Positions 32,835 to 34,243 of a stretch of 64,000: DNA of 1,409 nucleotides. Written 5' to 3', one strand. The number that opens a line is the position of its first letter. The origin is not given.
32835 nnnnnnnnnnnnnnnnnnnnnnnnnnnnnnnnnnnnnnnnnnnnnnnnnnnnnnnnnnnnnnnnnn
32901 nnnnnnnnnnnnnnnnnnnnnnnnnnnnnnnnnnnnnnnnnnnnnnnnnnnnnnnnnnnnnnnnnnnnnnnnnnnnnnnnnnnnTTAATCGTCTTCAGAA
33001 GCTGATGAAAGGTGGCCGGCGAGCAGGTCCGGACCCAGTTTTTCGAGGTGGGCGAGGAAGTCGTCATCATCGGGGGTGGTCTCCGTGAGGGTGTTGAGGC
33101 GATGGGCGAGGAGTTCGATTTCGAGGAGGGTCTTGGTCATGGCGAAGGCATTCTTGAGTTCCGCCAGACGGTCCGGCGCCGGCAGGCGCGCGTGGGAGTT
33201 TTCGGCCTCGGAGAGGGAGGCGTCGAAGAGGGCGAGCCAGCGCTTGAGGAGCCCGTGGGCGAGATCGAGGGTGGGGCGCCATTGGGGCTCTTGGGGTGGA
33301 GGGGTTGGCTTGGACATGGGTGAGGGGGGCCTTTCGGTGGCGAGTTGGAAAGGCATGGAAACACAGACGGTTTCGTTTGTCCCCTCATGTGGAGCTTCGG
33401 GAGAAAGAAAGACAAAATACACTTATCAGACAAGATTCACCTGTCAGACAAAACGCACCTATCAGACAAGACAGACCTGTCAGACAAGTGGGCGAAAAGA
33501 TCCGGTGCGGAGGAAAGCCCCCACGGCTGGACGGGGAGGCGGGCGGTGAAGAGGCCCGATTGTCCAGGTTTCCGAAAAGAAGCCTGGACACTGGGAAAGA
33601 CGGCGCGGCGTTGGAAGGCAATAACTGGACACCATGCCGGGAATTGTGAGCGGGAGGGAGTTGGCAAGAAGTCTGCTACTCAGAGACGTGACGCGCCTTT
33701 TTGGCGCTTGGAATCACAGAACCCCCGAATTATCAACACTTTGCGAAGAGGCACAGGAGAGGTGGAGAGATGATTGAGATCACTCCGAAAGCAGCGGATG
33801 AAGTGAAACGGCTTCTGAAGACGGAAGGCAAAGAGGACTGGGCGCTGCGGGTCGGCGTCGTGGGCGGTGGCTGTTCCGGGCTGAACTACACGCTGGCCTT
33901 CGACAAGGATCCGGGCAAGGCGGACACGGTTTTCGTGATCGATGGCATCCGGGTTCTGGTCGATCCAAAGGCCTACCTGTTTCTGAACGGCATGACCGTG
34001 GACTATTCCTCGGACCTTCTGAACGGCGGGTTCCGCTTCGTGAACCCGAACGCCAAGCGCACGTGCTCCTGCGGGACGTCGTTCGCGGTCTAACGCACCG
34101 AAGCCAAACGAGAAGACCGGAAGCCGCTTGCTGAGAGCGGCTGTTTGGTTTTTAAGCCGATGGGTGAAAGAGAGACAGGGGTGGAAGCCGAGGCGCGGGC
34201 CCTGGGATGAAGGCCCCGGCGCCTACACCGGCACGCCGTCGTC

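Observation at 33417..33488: Four perfect-register 18-bp tandem direct repeats (iteron-like array) at the 5' end of the terminase module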

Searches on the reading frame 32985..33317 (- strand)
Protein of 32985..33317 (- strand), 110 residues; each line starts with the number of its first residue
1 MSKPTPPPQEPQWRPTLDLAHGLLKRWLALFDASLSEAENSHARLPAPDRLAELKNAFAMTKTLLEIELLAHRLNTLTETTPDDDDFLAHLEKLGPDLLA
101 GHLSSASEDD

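Call 8: search_protein_families(library=pfam, proteins=[window:32985-33317:-], max_evalue=0.01)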
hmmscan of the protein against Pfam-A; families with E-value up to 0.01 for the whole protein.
window:32985-33317:- (110 aa): 0 families

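Call 10: search_protein_families(library=phrogs, proteins=[window:32985-33317:-], max_evalue=0.001)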
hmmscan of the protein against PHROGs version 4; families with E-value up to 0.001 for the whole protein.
window:32985-33317:- (110 aa): 0 families

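Call 41: find_homologous_proteins(query=A1, max_evalue=0.001)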
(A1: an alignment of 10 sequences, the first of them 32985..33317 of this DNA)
Query A1 (10 sequences) (110 aa, profile of the alignment): 20 proteins with E <= 0.001 among 8000 candidates.
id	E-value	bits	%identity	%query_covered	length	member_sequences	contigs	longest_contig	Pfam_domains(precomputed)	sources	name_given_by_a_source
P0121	6.2e-37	143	42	50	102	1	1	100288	-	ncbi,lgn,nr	ncbi:MAG: hypothetical protein KF858_05240 [Candidatus Sumerlaeia bacterium]|nr:hypothetical protein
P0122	9.9e-37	143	40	65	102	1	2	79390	-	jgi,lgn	jgi:hypothetical protein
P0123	9.1e-33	130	36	76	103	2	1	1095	-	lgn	-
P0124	9.3e-33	130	43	55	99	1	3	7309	-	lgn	-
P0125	8.5e-31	124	35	77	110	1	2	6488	-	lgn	-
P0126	2.9e-30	122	39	49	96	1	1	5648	-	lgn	-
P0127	8.5e-30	121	33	63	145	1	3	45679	-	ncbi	ncbi:MAG: hypothetical protein ACFCU1_14730 [Sumerlaeia bacterium]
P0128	4.0e-29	118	36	79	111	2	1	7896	-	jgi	-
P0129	1.1e-28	117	40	57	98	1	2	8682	-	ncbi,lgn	-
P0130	2.1e-28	116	34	52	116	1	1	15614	-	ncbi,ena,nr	ncbi:MAG: hypothetical protein SFY68_09925 [Candidatus Sumerlaeia bacterium]|nr:hypothetical protein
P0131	5.5e-28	115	38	44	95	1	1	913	-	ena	-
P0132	4.1e-27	112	35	85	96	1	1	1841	-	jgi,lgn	-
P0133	1.5e-26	110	32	82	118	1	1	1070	-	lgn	-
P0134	1.6e-26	110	46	52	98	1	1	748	-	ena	-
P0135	4.4e-26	109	42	55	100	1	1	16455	-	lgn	-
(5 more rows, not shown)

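Call 42: search_protein_families(library=padloc, proteins=[window:32985-33317:-], max_evalue=0.01)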
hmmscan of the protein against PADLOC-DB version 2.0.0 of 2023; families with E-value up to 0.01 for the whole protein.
window:32985-33317:- (110 aa): 0 families

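Call 52: predict_structure(alignment_id=A2)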
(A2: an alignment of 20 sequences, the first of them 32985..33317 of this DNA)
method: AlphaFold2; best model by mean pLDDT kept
length: 110 residues; sequences in the alignment: 20
mean_pLDDT: 73.9   pTM: 0.45
mean pLDDT of the five models: 73.9, 73.3, 70.6, 69.1, 68.9
residues with pLDDT >= 90: 0; 70-90: 76; 50-70: 29; < 50: 5
segments of 3 or more residues with pLDDT < 50: 105-108
pLDDT, mean of each block of 10 residues (from residue 1): 72 80 85 85 77 81 83 78 59 61 51
secondary structure, 60 per line:
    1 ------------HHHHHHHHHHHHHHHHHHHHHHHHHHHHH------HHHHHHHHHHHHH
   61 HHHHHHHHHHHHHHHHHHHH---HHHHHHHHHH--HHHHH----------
elements in order: H13-41 H48-80 H84-93 H96-100

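Call 58: fold_search(model_id=the predicted structure, library=viral)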
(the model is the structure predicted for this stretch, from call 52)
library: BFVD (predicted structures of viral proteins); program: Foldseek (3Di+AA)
matches with E <= 10: 23; with E <= 0.001: 0
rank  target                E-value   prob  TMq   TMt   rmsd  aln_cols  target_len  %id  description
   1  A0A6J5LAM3            2.7e-01  0.20  0.28  0.26  12.8       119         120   13  Uncharacterized protein [uncultured Caudovirales phage]
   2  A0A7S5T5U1            1.3e+00  0.28  0.39  0.30   6.7        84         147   19  (no name in the UniProt tables at hand)
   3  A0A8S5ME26            3.3e+00  0.09  0.31  0.09   6.7        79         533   16  Uncharacterized protein [Siphoviridae sp. ctYh54]
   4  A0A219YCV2            3.8e+00  0.07  0.30  0.15  12.1        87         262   14  Uncharacterized protein [Aeromonas phage 65.2]
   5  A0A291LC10            4.1e+00  0.07  0.31  0.17  10.1        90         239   16  Uncharacterized protein [Caulobacter phage Lullwater]
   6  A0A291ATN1            4.4e+00  0.06  0.29  0.17   6.9        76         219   18  Uncharacterized protein [Pandoravirus salinus]
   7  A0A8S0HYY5            5.9e+00  0.13  0.38  0.47   5.6        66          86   11  (no name in the UniProt tables at hand)
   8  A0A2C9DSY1            5.9e+00  0.10  0.40  0.53   4.3        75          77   17  Uncharacterized protein [Eastern grey kangaroopox virus]
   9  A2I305                5.9e+00  0.06  0.27  0.34   6.3        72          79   14  Uncharacterized protein [Vibrio phage VP882]
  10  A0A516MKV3            6.9e+00  0.11  0.35  0.53   3.6        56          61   16  (no name in the UniProt tables at hand)
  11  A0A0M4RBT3            6.9e+00  0.04  0.25  0.13  10.0        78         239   13  Uncharacterized protein [Caulobacter phage Percy]
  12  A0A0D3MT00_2          6.9e+00  0.03  0.27  0.06  13.8       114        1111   13  Tail tape measure protein [Lactococcus phage WRP3]
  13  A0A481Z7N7            7.4e+00  0.12  0.31  0.30   2.9        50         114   22  Uncharacterized protein [Pithovirus LCPAC304]
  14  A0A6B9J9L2            7.4e+00  0.06  0.39  0.21   9.2        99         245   16  Terminase small subunit [Vibrio phage vB_VchM_Kuja]
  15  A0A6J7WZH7            7.4e+00  0.05  0.27  0.25  12.3        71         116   21  Uncharacterized protein [uncultured Caudovirales phage]
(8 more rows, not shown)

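Call 69: find_encoding_contigs(protein=window:32985-33317:-, flank=2500, max_places=10)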
Protein window:32985-33317:- (110 aa): no gene with exactly this product is on record in the collection.

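Call 79: search_solved_structures(query=A2, max_evalue=10)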
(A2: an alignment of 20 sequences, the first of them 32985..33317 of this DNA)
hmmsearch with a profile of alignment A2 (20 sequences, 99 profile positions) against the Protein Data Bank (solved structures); distinct sequences matched with E-value up to 10: 2.
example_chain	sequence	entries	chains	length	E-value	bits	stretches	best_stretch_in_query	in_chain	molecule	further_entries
7tbi_M1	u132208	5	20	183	5.5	10.4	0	13-76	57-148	Nsp1 | NUP62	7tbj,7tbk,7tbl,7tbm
5cws_C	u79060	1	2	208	7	10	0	15-76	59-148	Nucleoporin NSP1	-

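Call 87: search_protein_representatives(alignment_id=A2)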
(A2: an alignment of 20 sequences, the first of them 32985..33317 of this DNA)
Query: 20 sequences, 99 profile positions. Proteins with E-value up to 0.001 (for the whole library): 37; up to 1e-10: 13; up to 1e-30: 2. The best 37 are listed.
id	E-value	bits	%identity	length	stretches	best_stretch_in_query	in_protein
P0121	5.1e-34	132.4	-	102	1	2-99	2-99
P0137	2.3e-31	123.9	-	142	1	4-99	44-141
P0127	4.6e-28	113.3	-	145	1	10-98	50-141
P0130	2.4e-26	107.8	-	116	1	4-99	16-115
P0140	8.6e-23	96.4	-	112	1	3-97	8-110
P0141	1.6e-22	95.5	-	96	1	2-90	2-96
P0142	1.2e-21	92.7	-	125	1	7-94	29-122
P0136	1.2e-21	92.7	-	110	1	1-99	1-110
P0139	6.1e-20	87.3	-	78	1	28-99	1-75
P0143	6.2e-19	84.0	-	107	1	8-99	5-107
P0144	7.8e-17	77.3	-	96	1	19-98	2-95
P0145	1.6e-16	76.3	-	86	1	1-87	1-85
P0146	2.1e-11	59.9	-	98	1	17-99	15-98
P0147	2.2e-09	53.4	-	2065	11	9-38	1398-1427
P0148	3.4e-09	52.8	-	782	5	12-75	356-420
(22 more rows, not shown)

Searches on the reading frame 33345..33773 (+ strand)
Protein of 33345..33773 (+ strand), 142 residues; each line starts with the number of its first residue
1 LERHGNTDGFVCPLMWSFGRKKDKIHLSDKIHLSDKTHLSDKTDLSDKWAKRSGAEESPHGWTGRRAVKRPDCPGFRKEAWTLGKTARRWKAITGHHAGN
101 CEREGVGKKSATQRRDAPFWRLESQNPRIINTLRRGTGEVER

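Call 8: search_protein_families(library=pfam, proteins=[window:33345-33773:+], max_evalue=0.01)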
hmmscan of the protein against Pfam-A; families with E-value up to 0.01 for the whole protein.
window:33345-33773:+ (142 aa): 0 families

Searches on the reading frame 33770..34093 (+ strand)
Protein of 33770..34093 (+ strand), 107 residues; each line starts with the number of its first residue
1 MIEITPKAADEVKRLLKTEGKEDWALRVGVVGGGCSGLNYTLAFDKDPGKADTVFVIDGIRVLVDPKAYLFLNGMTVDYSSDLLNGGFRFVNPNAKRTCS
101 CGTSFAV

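Call 8: search_protein_families(library=pfam, proteins=[window:33770-34093:+], max_evalue=0.01)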
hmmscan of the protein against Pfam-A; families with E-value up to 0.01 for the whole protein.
window:33770-34093:+ (107 aa): 1 family
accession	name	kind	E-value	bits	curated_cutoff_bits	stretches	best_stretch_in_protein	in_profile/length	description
PF01521.26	Fe-S_biosyn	-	8.7e-20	71.4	26.3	1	2-102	3-109/110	Iron-sulphur cluster biosynthesis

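Call 67: find_encoding_contigs(protein=window:33770-34093:+, flank=2500, max_places=10)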
Protein window:33770-34093:+ (107 aa): 1 contig read that carries it; 1 place shown.
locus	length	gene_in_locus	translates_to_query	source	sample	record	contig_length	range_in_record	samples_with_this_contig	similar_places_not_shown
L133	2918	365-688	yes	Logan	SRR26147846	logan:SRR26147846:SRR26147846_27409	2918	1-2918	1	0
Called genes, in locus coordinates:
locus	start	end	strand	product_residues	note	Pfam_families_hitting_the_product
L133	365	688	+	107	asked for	PF01521:Fe-S_biosyn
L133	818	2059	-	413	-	PF00696:AA_kinase, PF01472:PUA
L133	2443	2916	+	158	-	?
